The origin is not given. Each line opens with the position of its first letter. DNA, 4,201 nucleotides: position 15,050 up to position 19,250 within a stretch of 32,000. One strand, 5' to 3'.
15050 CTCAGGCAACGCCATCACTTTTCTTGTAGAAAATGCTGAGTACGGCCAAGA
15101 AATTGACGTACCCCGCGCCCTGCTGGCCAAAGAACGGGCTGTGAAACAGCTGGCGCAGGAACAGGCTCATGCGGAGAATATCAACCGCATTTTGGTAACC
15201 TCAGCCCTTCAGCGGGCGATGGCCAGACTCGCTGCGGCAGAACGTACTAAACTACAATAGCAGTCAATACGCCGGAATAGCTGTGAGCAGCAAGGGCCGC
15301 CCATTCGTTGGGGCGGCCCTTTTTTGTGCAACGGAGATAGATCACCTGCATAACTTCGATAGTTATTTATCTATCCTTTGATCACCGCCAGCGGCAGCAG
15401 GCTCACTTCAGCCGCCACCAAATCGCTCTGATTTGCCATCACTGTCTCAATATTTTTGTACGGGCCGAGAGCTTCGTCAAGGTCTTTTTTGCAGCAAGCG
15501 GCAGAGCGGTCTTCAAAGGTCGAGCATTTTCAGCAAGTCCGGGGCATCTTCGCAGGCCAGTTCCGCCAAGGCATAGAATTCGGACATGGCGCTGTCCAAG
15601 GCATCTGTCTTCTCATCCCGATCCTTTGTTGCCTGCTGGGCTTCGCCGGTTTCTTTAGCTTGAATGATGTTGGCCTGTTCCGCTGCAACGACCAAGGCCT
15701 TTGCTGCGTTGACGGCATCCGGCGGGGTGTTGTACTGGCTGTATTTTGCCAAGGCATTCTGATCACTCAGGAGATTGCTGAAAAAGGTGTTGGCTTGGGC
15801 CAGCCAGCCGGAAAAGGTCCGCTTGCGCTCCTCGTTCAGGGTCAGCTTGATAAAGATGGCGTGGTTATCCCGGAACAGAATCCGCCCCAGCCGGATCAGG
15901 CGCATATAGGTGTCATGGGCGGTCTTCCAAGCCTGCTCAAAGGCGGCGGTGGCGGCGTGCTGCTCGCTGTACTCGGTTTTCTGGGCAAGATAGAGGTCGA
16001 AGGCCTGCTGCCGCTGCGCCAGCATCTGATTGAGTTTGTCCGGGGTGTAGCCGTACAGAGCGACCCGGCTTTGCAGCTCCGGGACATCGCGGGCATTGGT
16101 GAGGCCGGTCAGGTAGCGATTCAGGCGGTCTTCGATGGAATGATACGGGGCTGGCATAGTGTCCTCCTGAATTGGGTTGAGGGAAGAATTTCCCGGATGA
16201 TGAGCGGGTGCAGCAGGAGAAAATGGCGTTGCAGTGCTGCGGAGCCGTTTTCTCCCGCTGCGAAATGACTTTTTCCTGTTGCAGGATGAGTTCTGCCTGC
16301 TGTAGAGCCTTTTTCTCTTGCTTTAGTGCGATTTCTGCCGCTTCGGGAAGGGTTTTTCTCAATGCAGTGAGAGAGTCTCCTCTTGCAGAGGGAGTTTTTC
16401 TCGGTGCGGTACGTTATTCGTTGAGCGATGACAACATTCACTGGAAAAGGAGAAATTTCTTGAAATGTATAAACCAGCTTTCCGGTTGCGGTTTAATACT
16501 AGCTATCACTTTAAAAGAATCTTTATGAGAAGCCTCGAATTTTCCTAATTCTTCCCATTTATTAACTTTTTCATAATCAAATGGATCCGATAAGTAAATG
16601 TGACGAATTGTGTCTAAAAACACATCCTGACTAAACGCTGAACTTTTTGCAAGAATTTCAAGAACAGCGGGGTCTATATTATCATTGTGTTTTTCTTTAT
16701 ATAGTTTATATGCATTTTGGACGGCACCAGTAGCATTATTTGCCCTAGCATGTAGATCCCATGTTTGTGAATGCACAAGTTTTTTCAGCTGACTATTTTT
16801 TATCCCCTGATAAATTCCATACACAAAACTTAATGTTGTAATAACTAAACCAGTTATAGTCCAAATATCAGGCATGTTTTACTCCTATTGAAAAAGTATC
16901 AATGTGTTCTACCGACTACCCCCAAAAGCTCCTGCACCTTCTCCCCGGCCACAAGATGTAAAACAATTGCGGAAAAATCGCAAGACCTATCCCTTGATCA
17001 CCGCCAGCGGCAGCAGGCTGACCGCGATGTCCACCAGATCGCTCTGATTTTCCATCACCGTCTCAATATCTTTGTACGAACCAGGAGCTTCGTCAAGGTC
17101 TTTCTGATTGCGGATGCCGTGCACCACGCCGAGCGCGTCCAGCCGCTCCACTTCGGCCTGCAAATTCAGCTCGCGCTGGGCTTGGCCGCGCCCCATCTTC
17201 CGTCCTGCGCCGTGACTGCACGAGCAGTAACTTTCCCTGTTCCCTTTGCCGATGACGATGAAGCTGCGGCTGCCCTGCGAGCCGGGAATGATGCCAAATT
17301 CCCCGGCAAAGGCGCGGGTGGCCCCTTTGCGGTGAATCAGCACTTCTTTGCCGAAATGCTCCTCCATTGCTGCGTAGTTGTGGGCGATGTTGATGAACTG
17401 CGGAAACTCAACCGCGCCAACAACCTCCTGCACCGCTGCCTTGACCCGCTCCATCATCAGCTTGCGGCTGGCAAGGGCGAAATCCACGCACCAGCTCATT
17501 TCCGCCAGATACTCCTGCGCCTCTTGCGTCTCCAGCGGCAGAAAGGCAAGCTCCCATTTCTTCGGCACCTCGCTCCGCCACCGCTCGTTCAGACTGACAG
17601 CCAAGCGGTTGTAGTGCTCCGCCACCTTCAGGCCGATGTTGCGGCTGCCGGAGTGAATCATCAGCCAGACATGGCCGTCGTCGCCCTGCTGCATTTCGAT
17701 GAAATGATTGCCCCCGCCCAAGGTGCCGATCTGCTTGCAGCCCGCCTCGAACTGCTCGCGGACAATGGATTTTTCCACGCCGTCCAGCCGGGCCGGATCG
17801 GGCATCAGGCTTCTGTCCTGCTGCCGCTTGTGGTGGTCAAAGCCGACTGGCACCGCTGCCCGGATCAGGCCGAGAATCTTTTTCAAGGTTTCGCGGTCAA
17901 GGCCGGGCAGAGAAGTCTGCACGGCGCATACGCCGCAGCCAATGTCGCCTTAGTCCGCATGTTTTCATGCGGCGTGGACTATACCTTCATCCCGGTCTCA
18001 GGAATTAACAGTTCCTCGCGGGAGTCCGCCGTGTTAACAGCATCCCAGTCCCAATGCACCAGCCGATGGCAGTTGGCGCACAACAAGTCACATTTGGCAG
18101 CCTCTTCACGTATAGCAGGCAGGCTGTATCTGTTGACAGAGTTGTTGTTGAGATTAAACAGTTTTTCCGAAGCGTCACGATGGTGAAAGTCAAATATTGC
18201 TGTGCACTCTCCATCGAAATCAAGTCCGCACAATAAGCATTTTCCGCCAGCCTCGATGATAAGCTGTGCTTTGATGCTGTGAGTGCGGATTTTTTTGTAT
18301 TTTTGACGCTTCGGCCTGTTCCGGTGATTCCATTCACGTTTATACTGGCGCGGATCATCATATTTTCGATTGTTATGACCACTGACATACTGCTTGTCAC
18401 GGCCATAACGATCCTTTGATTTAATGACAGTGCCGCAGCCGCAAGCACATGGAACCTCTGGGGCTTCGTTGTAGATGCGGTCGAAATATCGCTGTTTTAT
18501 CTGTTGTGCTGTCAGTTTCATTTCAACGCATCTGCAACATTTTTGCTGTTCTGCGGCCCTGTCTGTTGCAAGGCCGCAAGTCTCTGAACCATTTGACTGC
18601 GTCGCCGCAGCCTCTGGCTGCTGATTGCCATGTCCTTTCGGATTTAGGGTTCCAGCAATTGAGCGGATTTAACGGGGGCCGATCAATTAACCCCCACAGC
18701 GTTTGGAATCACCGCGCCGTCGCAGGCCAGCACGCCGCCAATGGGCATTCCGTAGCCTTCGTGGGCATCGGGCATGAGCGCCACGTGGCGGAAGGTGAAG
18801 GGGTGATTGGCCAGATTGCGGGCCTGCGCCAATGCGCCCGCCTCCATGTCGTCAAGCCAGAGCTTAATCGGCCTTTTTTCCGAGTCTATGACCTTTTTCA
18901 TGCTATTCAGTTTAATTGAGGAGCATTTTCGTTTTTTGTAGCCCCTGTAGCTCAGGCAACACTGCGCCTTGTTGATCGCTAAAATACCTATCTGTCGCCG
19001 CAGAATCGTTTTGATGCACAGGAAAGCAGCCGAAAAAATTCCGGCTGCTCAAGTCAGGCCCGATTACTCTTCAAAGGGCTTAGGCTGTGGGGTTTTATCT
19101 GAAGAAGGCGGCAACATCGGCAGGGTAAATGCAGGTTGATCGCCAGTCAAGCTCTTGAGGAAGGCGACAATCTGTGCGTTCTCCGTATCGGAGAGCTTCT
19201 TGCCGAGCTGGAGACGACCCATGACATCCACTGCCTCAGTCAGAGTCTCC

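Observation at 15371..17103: A ~1.5-kb two-gene cassette is bracketed by diverged duplicates of the rtcB 3' end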

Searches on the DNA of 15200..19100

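Call 66: search_rna_families(source=window, start=15200, end=19100, threshold=evalue, max_evalue=1)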
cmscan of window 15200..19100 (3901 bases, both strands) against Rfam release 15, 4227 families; matches with E-value up to 1: 3.
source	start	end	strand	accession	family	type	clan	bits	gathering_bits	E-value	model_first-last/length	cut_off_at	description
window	17955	18699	-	RF00028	Intron_gpI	Intron;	-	40.3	50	4.8e-08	1-253/253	no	Group I catalytic intron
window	16207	16264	+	RF01939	mir-761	Gene; miRNA;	-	20.8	82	0.78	1-65/65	no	mir-761 microRNA precursor family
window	16189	16251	+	RF01397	isrO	Gene; sRNA;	-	19.4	42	0.55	1-201/201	no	isrO Hfq binding RNA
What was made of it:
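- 17955..18699 (-): Group I intron with an HNH endonuclease ORF (17979-18521). It belongs to the same gene but not to the insertion event. Rfam RF00028, 40.3 bits, E 4.8e-8, full model length, below the gathering score of 50 (call 66).
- On Group I intron (RF00028) with a homing endonuclease: 40.3 bits against 50, E 4.8e-8, full model span (call 66).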
